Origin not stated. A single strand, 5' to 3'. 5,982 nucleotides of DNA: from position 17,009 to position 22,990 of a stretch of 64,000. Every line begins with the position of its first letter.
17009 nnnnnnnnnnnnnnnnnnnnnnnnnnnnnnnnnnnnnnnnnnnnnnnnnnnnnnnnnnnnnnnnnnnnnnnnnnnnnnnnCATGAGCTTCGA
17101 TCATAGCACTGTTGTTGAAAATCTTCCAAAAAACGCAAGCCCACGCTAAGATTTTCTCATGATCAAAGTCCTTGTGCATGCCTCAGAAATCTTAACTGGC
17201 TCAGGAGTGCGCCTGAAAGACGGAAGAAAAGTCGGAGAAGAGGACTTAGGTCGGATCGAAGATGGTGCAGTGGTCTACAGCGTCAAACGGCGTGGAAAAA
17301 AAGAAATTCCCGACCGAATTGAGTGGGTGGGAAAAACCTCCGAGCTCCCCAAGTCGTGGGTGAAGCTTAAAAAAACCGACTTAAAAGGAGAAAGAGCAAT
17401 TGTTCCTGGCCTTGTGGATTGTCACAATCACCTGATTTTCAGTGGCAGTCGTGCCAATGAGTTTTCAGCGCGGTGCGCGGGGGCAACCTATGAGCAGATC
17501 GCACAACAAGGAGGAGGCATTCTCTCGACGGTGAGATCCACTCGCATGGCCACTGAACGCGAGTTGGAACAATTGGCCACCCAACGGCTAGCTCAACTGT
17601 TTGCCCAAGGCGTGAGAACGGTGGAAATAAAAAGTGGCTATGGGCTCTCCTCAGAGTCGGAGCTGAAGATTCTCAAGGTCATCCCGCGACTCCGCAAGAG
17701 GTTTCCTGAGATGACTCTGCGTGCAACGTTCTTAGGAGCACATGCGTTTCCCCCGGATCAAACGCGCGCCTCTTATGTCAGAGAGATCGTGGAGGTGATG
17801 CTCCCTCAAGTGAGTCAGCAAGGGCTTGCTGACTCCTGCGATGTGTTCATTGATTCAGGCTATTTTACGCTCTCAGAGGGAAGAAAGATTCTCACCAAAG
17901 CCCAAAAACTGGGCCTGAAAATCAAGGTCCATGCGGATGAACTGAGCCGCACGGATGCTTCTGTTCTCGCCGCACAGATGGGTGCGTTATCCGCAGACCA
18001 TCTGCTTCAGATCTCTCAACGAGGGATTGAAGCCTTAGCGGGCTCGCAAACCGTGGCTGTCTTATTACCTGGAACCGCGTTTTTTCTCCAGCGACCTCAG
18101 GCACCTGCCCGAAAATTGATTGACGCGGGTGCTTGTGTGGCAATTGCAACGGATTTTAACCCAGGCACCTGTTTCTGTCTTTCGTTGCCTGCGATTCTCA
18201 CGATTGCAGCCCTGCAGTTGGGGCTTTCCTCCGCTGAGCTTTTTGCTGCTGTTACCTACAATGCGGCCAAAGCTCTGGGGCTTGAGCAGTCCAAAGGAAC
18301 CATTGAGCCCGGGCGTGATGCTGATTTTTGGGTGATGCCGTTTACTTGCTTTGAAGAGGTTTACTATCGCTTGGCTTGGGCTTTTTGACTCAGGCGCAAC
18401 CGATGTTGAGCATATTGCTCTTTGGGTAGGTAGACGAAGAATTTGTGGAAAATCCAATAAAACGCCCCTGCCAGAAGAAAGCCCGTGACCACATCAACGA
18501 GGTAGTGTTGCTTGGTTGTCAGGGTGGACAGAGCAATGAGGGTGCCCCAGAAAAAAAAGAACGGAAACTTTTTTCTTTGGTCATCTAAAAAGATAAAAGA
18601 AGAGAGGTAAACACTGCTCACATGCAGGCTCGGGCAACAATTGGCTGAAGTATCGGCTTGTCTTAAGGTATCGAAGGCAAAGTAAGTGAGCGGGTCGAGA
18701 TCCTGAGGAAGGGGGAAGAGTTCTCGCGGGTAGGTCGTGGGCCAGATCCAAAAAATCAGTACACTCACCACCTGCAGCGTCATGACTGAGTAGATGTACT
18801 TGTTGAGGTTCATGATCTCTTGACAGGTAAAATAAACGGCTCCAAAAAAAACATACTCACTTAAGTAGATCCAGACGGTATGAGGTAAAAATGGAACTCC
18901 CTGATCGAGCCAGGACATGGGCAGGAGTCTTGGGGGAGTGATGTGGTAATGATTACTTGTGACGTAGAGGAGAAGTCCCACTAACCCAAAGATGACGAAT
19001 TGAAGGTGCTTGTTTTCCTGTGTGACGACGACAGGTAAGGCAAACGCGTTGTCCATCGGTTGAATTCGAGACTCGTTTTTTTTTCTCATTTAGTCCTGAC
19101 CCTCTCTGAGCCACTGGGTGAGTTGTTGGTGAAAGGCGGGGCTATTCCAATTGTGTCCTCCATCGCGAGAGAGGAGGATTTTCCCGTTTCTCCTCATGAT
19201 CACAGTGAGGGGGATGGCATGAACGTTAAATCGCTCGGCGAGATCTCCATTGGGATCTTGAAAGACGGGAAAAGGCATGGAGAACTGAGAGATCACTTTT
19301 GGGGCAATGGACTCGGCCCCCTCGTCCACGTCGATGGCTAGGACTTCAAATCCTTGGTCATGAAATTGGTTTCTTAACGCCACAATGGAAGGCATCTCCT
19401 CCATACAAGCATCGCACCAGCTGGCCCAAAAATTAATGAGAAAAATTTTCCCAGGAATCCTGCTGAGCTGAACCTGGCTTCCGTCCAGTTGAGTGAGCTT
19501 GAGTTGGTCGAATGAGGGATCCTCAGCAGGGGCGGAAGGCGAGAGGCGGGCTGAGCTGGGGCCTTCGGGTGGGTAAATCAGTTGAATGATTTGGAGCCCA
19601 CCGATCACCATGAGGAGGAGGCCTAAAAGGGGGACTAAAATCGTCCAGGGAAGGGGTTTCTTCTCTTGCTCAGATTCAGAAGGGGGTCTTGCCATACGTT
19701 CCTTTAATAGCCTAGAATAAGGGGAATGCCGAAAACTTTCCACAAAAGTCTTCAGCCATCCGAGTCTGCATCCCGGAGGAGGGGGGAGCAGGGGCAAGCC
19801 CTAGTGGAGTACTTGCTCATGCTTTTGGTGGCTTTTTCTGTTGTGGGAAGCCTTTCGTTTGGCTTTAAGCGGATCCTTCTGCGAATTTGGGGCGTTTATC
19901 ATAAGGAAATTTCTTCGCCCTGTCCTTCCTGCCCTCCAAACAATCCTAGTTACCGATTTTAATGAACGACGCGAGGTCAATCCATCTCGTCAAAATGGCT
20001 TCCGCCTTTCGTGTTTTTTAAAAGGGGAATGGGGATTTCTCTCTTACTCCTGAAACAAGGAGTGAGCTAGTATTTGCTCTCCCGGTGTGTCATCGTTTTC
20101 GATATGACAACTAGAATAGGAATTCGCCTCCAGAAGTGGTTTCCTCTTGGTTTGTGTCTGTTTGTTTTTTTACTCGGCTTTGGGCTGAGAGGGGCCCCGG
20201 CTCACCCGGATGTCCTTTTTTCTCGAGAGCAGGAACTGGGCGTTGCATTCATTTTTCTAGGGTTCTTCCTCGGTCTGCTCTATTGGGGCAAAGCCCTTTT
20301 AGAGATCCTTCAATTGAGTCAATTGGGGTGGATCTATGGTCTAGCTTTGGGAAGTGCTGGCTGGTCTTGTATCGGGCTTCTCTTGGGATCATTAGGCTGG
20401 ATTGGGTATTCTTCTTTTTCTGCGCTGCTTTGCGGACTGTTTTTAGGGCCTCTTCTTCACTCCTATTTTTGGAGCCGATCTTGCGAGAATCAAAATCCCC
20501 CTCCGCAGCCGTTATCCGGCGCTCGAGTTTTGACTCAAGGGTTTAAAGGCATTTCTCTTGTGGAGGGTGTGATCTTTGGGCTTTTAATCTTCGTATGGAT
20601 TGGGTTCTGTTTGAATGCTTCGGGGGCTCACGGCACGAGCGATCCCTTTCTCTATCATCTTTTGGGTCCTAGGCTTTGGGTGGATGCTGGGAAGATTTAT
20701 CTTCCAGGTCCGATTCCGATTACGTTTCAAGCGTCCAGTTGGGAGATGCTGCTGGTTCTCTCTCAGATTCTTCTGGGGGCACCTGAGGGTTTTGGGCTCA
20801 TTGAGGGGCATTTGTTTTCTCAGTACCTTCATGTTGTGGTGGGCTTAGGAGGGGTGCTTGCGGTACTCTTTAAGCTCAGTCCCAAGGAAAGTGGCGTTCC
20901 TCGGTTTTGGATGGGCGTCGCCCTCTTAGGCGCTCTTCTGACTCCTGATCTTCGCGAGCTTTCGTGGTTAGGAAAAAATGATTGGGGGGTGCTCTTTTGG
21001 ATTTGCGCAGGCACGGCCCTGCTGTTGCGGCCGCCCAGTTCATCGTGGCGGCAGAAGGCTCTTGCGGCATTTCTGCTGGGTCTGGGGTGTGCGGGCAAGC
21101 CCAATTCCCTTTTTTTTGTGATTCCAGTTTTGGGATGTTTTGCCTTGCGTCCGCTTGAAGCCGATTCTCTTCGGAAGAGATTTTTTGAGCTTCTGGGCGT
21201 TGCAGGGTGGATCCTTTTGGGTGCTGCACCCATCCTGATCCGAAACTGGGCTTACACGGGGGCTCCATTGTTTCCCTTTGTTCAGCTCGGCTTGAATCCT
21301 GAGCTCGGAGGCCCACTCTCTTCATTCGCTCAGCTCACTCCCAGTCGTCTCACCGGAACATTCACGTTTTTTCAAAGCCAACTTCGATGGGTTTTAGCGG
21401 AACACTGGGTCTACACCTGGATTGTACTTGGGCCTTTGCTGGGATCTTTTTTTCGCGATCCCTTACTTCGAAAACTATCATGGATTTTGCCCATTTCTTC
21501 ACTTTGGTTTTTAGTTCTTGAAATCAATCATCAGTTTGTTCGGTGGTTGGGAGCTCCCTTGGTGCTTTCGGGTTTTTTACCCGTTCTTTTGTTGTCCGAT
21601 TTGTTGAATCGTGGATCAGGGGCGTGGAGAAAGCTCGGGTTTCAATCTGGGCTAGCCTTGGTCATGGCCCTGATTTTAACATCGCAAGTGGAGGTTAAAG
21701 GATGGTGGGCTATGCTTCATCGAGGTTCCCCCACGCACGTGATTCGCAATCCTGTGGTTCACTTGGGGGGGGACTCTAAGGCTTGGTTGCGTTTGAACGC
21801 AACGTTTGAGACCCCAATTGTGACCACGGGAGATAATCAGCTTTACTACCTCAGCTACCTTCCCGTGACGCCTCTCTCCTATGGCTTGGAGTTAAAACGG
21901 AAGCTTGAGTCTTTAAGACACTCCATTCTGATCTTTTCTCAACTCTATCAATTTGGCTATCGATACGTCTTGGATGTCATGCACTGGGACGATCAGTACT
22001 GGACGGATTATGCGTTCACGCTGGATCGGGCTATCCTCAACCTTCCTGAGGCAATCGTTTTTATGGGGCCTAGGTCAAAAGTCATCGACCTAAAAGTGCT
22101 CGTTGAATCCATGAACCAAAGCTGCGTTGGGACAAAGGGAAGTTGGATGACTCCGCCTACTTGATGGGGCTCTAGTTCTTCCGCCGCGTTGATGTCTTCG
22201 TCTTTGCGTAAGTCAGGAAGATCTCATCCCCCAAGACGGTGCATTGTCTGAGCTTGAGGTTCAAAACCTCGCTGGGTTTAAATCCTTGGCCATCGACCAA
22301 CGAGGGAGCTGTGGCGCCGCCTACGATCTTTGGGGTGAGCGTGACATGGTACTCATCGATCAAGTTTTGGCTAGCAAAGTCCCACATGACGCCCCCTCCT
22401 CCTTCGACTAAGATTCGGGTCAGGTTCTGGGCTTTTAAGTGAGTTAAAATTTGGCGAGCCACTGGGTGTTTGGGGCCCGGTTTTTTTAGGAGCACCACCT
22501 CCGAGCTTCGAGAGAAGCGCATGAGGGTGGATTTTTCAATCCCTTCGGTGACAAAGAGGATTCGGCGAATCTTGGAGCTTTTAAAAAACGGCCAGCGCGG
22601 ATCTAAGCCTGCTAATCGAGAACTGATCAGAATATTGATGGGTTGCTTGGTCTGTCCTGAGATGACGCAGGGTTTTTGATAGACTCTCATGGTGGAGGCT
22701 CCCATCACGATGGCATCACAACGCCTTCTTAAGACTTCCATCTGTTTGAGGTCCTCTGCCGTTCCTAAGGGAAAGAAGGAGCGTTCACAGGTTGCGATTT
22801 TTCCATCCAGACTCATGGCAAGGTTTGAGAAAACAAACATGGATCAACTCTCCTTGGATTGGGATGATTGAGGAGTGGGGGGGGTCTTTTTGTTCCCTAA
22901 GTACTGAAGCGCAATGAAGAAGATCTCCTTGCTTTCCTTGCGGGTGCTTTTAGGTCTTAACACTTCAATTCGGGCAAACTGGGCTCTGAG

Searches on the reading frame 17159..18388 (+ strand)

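Call 25: search_protein_families(library=pfam, proteins=[window:17159-18388:+], max_evalue=0.0001)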
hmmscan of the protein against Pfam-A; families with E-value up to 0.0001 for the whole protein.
window:17159-18388:+ (409 aa): 2 families
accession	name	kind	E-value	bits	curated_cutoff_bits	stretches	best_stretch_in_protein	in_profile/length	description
PF01979.26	Amidohydro_1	-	3e-17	63.3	25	1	81-393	2-318/345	Amidohydrolase family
PF07969.17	Amidohydro_3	-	1.2e-16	61.7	29.7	1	132-393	153-444/472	Amidohydrolase family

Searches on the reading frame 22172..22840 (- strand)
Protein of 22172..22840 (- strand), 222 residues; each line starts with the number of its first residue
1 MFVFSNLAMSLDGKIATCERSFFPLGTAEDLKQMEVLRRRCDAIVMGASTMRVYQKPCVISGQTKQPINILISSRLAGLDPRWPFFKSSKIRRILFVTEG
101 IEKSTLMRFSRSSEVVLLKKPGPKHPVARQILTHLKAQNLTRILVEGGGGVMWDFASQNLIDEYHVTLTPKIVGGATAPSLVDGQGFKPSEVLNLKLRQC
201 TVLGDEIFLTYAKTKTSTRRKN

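Call 24: search_protein_families(library=pfam, proteins=[window:22172-22840:-], max_evalue=0.0001)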
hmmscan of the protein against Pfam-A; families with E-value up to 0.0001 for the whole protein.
window:22172-22840:- (222 aa): 1 family
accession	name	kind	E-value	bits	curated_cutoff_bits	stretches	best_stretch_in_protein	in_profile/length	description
PF01872.23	RibD_C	-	1.8e-33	116.5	24.1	1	2-208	2-196/197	RibD C-terminal domain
